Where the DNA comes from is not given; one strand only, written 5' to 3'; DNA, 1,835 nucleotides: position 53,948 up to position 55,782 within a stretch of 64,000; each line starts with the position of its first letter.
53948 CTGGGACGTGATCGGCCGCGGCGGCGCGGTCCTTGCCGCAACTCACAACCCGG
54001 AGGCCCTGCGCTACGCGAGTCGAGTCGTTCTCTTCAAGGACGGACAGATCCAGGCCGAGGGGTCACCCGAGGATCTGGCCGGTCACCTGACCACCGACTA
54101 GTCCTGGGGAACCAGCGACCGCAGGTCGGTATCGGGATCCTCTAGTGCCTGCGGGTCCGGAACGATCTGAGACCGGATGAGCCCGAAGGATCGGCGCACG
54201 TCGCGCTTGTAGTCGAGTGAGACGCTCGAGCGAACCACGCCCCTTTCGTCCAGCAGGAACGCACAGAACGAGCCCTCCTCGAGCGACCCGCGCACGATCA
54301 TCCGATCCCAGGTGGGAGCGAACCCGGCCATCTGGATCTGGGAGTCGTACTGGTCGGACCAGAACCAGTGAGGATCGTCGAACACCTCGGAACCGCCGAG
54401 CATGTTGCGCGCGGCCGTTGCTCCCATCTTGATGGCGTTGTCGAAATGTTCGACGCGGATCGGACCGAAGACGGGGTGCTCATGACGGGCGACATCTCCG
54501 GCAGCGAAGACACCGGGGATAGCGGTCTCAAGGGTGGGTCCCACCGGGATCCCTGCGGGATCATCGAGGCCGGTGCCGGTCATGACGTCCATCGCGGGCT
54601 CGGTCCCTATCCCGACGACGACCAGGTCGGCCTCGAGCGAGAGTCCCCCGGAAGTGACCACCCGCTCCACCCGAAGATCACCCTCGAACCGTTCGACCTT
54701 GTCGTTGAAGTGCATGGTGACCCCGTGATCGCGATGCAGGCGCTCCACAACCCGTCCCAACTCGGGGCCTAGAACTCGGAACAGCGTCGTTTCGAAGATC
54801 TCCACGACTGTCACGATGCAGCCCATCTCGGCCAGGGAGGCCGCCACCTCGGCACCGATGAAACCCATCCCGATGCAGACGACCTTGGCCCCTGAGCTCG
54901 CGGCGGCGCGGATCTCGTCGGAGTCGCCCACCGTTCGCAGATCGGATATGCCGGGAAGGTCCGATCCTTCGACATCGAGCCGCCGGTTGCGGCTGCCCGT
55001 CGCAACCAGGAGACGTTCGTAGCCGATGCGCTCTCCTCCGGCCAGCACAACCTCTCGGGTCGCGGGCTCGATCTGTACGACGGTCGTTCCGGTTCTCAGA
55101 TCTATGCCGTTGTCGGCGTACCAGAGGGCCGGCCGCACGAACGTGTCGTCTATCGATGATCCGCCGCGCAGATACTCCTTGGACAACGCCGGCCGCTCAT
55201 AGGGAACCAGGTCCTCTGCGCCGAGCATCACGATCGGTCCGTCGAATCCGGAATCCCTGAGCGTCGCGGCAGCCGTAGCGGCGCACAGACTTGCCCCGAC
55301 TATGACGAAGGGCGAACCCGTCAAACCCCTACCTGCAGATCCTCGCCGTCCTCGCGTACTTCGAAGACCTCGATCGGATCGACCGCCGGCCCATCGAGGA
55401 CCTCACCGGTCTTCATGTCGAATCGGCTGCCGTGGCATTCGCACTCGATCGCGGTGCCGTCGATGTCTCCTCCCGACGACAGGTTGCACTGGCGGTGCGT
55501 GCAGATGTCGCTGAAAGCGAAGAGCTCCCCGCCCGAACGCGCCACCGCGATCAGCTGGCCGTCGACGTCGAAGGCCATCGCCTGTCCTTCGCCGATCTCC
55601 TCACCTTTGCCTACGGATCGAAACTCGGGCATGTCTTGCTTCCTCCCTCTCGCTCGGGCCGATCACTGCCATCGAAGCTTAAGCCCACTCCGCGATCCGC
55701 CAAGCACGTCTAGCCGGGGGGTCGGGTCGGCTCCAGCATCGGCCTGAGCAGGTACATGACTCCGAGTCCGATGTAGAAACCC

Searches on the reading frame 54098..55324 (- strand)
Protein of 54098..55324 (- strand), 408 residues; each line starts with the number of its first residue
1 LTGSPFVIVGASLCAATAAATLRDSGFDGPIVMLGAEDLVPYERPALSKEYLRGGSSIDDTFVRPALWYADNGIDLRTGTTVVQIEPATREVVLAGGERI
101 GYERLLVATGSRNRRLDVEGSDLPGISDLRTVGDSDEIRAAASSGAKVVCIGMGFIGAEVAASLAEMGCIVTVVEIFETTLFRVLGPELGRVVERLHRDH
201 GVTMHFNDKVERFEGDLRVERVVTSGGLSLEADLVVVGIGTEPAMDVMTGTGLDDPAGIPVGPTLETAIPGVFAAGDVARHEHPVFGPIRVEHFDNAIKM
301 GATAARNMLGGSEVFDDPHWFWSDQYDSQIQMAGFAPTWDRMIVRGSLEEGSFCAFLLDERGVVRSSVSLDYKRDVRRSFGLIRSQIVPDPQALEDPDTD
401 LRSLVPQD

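Call 36: search_protein_families(library=ncbifam, proteins=[window:54098-55324:-], max_evalue=0.001)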
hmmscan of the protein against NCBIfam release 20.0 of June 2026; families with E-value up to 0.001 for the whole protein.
window:54098-55324:- (408 aa): 47 families (the best 25 are shown)
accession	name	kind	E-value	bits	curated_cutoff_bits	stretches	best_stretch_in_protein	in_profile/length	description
NF041682.1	ant_diox_AndAa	equivalog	4.5e-97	325.3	650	1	1-404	1-405/406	anthranilate 1,2-dioxygenase system ferredoxin--NAD(+) reductase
NF042949.2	3PPDioc_HcaD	equivalog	2.8e-81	273.2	450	1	6-387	4-382/386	3-phenylpropionate/cinnamic acid dioxygenase ferredoxin--NAD(+) reductase subunit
NF007286.0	PRK09754.1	equivalog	2.1e-72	244.1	447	1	4-404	4-400/400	phenylpropionate dioxygenase ferredoxin reductase subunit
NF045765.1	PhenlGlyoxDHPadH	equivalog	2.9e-42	145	475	1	6-310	5-309/416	NADH-dependent phenylglyoxylate dehydrogenase subunit epsilon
TIGR02374.1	nitri_red_nirB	equivalog_domain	1.3e-40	139.6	578.35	1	30-316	27-310/794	nitrite reductase large subunit NirB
TIGR03385.1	CoA_CoA_reduc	equivalog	1.8e-31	109.4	578.8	1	7-312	3-317/439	CoA-disulfide reductase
NF003437.0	PRK04965.1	equivalog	2.2e-31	109.2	392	1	5-312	4-303/378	NADH:flavorubredoxin reductase NorW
NF007123.0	PRK09564.1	equivalog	9.3e-30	103.7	458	1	7-315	4-321/444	CoA-disulfide reductase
NF046103.1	NOXase_Strep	equivalog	2.4e-26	92.7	600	1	7-310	3-313/442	H2O-forming NADH oxidase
TIGR01350.1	lipoamide_DH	equivalog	1.2e-23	83.6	408.8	1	71-281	101-311/461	dihydrolipoyl dehydrogenase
TIGR02053.1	MerA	equivalog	2.7e-22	79.4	454.45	1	74-314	104-334/465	mercury(II) reductase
NF011565.0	PRK14989.1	subfamily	4.3e-20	71.4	883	1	31-315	33-314/847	nitrite reductase large subunit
NF004943.0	PRK06292.2-1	equivalog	3.4e-17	62.4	432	1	86-316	114-336/456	dihydrolipoyl dehydrogenase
NF004991.0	PRK06370.1-3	subfamily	2.2e-16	59.5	620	1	71-279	138-342/509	FAD-containing oxidoreductase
NF041853.1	hythiocyan_redase_MerA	equivalog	2.5e-16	59.6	650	1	100-279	120-295/440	hypothiocyanous acid reductase MerA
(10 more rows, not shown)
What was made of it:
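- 54098..55324 (-): 408-aa ferredoxin-NAD(+) reductase (AndAa/HcaD/BphA4 type), whose start overlaps the end of the ferredoxin gene. NCBIfam AndAa 325 bits and HcaD 273 bits, both below cut-off (call 36).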

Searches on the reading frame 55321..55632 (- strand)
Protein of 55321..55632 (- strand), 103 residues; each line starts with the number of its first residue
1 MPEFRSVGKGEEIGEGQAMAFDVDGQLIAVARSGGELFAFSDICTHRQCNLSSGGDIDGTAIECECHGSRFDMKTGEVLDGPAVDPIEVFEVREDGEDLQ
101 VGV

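Call 36: search_protein_families(library=ncbifam, proteins=[window:55321-55632:-], max_evalue=0.001)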
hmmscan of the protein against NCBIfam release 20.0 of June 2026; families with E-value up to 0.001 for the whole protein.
window:55321-55632:- (103 aa): 12 families
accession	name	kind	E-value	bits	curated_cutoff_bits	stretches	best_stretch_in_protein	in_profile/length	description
NF041683.1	ant_diox_AndAb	equivalog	6.6e-19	68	150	1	4-102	2-99/100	anthranilate 1,2-dioxygenase ferredoxin subunit AndAb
NF042948.2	3PPDioc_HcaC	equivalog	7.6e-18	64.7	150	1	8-101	7-100/105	3-phenylpropionate/cinnamic acid dioxygenase ferredoxin subunit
NF007422.0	PRK09965.1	equivalog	4.1e-16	58.9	113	1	11-101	10-98/106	bifunctional 3-phenylpropionate/cinnamic acid dioxygenase ferredoxin subunit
NF041174.1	SDX_Thmprot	equivalog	1.5e-13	50.9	170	1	18-86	16-84/109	sulredoxin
TIGR02377.1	MocE_fam_FeS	subfamily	1.6e-13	50.5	136.15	1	9-99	7-97/101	MocE family 2Fe-2S type ferredoxin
TIGR02378.1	nirD_assim_sml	equivalog_domain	6.5e-10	39.1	74.65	1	5-101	3-103/105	nitrite reductase small subunit NirD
NF045928.1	Cytb6fFeSPetC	equivalog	1.1e-07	31.4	250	1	38-97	102-158/179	cytochrome b6-f complex iron-sulfur subunit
NF010001.0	PRK13474.1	subfamily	3.1e-07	29.9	154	1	38-98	101-158/178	cytochrome b6-f complex iron-sulfur subunit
TIGR01416.1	Rieske_proteo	equivalog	1.1e-06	28.8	97.4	1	36-92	108-165/176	ubiquinol-cytochrome c reductase iron-sulfur subunit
NF050121.1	bc1_QcrA_actin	exception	2.5e-06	27.2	275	1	35-90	238-293/319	cytochrome bc1 complex Rieske iron-sulfur subunit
NF052579.1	BetMthstMoxSdmAMthl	equivalog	5.4e-06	25.6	600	1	12-73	26-87/351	4beta-methylsterol monooxygenase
TIGR02694.1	arsenite_ox_S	equivalog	2.1e-05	24.4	95.65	1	35-95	49-108/129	arsenate reductase (azurin) small subunit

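Call 37: search_solved_structures(query=window:55321-55632:-, max_evalue=0.001)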
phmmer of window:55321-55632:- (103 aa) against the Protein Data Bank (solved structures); distinct sequences matched with E-value up to 0.001: 49.
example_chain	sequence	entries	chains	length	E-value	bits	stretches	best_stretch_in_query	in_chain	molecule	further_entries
2e4p_A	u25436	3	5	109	1.7e-18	69.9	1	10-101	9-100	Biphenyl dioxygenase ferredoxin subunit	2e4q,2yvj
1fqt_A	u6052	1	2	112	2.1e-16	63.1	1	6-100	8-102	RIESKE-TYPE FERREDOXIN OF BIPHENYL DIOXYGENASE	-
3gce_A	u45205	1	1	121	6.7e-14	55.1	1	11-101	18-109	Ferredoxin component of carbazole 1,9a-dioxygenase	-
4emj_B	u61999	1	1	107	3.2e-13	52.9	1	14-101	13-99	Toluene 1,2-dioxygenase system ferredoxin subunit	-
3dqy_A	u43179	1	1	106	3.2e-13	52.9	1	14-101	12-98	Toluene 1,2-dioxygenase system ferredoxin subunit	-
2qpz_A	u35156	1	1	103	2.5e-12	50.1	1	12-94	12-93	Naphthalene 1,2-dioxygenase system ferredoxin subunit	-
5bok_A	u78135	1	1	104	3.1e-12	49.7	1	10-94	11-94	Ferredoxin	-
1vck_A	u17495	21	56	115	3.2e-11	46.5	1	26-97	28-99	ferredoxin component of carbazole | Ferredoxin CarAc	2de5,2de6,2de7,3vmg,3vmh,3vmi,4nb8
2i7f_A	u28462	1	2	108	7.3e-10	42.1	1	23-96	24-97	Ferredoxin component of dioxygenase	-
8hn2_A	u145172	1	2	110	1.3e-09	41.3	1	6-97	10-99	Cytochrome b6-f complex iron-sulfur subunit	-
3fou_A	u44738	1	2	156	7.1e-07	32.5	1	16-96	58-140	Quinol-cytochrome c reductase, Rieske iron-sulfur subunit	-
1jm1_A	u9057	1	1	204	7.4e-07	32.4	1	32-91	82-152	Rieske iron-sulfur protein soxF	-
1nyk_A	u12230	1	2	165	8.3e-07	32.3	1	17-96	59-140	Rieske iron-sulfur protein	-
5cxm_A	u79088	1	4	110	1.6e-06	31.4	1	32-100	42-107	Cytochrome b6/f complex iron-sulfur subunit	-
1z01_A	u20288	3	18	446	2.3e-05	27.7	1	12-79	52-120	2-oxo-1,2-dihydroquinoline 8-monooxygenase, oxygenase component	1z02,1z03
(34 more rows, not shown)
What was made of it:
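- Closest known: Three-component Rieske dioxygenase electron chains. Same: The ferredoxin and reductase at 55632-54098 are of this type (calls 36, 37).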

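Call 42: find_homologous_proteins(query=window:55321-55632:-, max_evalue=1e-10)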
Query window:55321-55632:- (103 aa): 51 proteins with E <= 1e-10 among 73 candidates.
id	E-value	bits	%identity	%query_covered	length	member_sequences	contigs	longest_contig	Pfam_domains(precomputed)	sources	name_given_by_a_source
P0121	6.5e-62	224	100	100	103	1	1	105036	PF00355.33,PF13806.13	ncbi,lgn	-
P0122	2.3e-47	177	79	99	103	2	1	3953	PF00355.33,PF13806.13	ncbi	-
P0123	5.6e-46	173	76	99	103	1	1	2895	PF00355.33,PF13806.13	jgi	jgi:nitrite reductase/ring-hydroxylating ferredoxin subunit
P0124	8.3e-42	159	69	100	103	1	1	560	PF00355.33,PF13806.13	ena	-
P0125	1.0e-41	159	68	100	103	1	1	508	PF00355.33,PF13806.13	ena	-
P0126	1.9e-41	158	72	99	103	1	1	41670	PF00355.33,PF13806.13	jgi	jgi:3-phenylpropionate/trans-cinnamate dioxygenase ferredoxin component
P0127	2.3e-41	158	72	99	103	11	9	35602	PF00355.33,PF13806.13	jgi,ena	jgi:3-phenylpropionate/trans-cinnamate dioxygenase ferredoxin subunit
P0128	4.8e-41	157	69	100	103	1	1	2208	PF00355.33,PF13806.13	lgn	-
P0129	5.5e-41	157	71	100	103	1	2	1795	PF00355.33,PF13806.13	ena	-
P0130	6.2e-41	157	70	100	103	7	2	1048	PF00355.33,PF13806.13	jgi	jgi:3-phenylpropionate/trans-cinnamate dioxygenase ferredoxin subunit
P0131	1.3e-40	155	70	100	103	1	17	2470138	PF00355.33,PF13806.13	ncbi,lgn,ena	-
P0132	1.4e-40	155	69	100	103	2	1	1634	PF00355.33,PF13806.13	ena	-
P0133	1.4e-40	155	70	100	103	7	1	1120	PF00355.33,PF13806.13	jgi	jgi:3-phenylpropionate/trans-cinnamate dioxygenase ferredoxin subunit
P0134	1.5e-40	155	70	99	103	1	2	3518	PF00355.33,PF13806.13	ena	-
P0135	1.6e-40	155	71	100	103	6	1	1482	PF00355.33,PF13806.13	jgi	-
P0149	5.9e-39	150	64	98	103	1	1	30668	PF00355.33,PF13806.13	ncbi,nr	ncbi:MAG: Rieske 2Fe-2S domain-containing protein [Actinobacteria bacterium]|nr:Rieske 2Fe-2S domain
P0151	4.2e-38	147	68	98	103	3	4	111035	PF00355.33,PF13806.13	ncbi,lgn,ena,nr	ncbi:MAG: Rieske (2Fe-2S) protein [Actinomycetota bacterium]|nr:Rieske (2Fe-2S) protein [Actinomycet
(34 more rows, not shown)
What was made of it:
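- Tried and rejected: The search for distant homologues of the ferredoxin was limited by the word index to 51 close hits, so its wider distribution is unknown (call 42).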

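Call 43: find_encoding_contigs(protein=P0151, flank=10000, max_places=2)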
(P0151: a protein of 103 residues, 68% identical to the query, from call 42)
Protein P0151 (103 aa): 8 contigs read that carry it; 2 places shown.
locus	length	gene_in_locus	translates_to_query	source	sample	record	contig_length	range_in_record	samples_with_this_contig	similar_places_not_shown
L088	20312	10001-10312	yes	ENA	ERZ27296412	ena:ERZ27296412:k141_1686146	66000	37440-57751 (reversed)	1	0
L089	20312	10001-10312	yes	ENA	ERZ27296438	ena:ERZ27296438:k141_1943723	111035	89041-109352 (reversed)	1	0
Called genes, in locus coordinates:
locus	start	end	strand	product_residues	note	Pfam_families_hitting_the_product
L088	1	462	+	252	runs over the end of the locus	PF14219:DUF4328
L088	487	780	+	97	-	PF02686:GatC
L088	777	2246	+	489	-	PF01425:Amidase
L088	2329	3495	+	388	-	PF07676:PD40 (faint)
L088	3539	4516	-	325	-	PF00892:EamA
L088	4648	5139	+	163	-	PF13238:AAA_18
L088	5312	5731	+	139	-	-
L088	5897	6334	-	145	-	-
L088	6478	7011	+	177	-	-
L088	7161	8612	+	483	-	PF02934:GatB_N, PF02637:GatB_Yqey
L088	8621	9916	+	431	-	PF07690:MFS_1 (weak)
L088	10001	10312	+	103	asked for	PF00355:Rieske, PF13806:Rieske_2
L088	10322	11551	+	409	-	PF07992:Pyr_redox_2, PF13738:Pyr_redox_3 (faint), PF00070:Pyr_redox, PF14759:Reductase_C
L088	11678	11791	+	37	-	-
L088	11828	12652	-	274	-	PF00005:ABC_tran, PF13304:AAA_21 (faint)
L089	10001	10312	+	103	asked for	PF00355:Rieske, PF13806:Rieske_2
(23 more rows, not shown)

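Call 44: find_encoding_contigs(protein=P0149, flank=10000, max_places=2)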
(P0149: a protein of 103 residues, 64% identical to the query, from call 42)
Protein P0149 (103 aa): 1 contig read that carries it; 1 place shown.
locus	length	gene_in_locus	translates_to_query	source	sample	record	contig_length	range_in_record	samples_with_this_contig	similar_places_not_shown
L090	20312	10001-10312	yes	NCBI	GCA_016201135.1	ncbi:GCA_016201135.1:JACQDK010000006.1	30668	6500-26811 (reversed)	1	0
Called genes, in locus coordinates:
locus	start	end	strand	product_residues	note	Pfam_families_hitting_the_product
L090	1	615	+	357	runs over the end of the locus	PF03054:tRNA_Me_trans, PF20259:tRNA_Me_trans_M, PF20258:tRNA_Me_trans_C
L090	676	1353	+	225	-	PF27030:AbpE_bact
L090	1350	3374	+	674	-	PF22745:Nlig-Ia, PF01653:DNA_ligase_aden, PF03120:OB_DNA_ligase, PF03119:DNA_ligase_ZBD, PF14520:HHH_5 (faint), PF12826:HHH_2, PF00533:BRCT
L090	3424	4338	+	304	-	PF00763:THF_DHG_CYH, PF02882:THF_DHG_CYH_C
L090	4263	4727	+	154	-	PF02686:GatC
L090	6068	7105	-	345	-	PF00892:EamA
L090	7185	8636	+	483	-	PF02934:GatB_N, PF02637:GatB_Yqey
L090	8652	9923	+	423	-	-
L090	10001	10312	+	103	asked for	PF00355:Rieske, PF13806:Rieske_2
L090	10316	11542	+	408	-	PF07992:Pyr_redox_2, PF13738:Pyr_redox_3 (faint), PF00070:Pyr_redox, PF14759:Reductase_C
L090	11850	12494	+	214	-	PF00266:Aminotran_5, PF00155:Aminotran_1_2, PF01053:Cys_Met_Meta_PP (weak)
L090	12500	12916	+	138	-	-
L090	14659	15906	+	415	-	PF07690:MFS_1, PF05977:MFS_3, PF07690:MFS_1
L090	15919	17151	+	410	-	PF05977:MFS_3, PF07690:MFS_1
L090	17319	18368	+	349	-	PF01571:GCV_T, PF08669:GCV_T_C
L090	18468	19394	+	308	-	PF01063:Aminotran_4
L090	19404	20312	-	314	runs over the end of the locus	PF00291:PALP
